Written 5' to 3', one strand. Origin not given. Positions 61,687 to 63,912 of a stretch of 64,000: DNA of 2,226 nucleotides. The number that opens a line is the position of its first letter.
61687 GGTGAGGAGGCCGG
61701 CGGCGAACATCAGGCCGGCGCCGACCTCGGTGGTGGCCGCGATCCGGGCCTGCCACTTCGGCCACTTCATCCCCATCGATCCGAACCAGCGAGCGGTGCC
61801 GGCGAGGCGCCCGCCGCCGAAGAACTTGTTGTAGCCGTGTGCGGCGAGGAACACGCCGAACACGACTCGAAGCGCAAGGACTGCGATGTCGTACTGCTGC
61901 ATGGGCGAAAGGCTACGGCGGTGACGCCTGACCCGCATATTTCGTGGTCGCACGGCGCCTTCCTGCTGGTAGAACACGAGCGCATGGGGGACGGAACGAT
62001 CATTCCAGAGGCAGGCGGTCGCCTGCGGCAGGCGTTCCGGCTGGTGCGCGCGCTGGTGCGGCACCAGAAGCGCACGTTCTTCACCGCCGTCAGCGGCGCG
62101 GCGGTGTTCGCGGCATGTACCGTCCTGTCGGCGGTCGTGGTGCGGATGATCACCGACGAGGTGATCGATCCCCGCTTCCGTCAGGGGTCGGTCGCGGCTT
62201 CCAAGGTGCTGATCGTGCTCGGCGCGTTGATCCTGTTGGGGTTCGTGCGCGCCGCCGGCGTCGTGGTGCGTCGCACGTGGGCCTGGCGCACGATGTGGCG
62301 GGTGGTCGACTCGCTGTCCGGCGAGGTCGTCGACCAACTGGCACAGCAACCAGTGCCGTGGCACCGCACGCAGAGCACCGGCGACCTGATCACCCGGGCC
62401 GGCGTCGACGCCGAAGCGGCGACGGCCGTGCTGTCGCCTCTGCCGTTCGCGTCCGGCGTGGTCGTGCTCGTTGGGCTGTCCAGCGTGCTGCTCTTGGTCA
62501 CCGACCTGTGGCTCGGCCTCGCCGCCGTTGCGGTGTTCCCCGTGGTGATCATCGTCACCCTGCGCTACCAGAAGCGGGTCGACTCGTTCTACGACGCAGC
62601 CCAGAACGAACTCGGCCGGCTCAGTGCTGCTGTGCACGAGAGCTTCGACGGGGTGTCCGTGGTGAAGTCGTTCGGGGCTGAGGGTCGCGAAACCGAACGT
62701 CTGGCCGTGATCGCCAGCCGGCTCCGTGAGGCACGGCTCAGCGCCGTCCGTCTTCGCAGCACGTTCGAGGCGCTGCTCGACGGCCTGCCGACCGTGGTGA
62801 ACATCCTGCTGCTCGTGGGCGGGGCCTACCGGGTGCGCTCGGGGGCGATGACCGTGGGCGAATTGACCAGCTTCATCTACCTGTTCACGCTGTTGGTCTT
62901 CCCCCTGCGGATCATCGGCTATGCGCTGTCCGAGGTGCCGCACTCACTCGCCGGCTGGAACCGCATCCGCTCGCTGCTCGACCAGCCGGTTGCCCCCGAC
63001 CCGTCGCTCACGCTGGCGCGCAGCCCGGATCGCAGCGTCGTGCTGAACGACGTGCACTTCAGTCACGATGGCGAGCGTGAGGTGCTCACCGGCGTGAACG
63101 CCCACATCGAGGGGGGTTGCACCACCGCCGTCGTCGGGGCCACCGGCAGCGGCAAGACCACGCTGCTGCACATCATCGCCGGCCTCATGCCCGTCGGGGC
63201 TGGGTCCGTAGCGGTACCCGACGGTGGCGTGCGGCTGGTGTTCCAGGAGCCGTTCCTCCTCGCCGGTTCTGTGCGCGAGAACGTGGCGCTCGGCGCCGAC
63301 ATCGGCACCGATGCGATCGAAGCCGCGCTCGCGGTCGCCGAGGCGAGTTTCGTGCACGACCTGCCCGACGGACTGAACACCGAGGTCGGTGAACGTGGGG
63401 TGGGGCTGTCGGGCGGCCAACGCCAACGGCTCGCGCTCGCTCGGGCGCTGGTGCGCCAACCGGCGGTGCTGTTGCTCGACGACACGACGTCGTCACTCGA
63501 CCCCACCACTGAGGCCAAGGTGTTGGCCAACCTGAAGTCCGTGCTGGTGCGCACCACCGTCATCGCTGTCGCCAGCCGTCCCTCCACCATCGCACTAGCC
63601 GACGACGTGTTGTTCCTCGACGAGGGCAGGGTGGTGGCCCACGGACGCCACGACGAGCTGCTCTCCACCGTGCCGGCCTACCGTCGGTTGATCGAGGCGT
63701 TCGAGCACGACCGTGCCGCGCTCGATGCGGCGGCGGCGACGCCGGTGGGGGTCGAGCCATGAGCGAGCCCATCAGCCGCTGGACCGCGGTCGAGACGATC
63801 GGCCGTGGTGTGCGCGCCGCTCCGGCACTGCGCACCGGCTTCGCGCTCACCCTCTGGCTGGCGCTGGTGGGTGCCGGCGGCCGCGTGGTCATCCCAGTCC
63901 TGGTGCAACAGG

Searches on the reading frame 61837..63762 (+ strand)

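Call 61: search_protein_families(library=pfam, max_evalue=0.00001, proteins=[window:61837-63762:+])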
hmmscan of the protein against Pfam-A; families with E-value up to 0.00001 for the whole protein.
window:61837-63762:+ (641 aa): 3 families
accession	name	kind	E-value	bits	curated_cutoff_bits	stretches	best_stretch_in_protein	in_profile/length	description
PF00664.28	ABC_membrane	-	1.4e-31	110.6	28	1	90-357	6-274/274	ABC transporter transmembrane region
PF00005.33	ABC_tran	-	5.8e-22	79.2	25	1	417-552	1-137/137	ABC transporter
PF13748.11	ABC_membrane_3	-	4.1e-06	26.8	27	1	140-262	60-176/237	ABC transporter transmembrane region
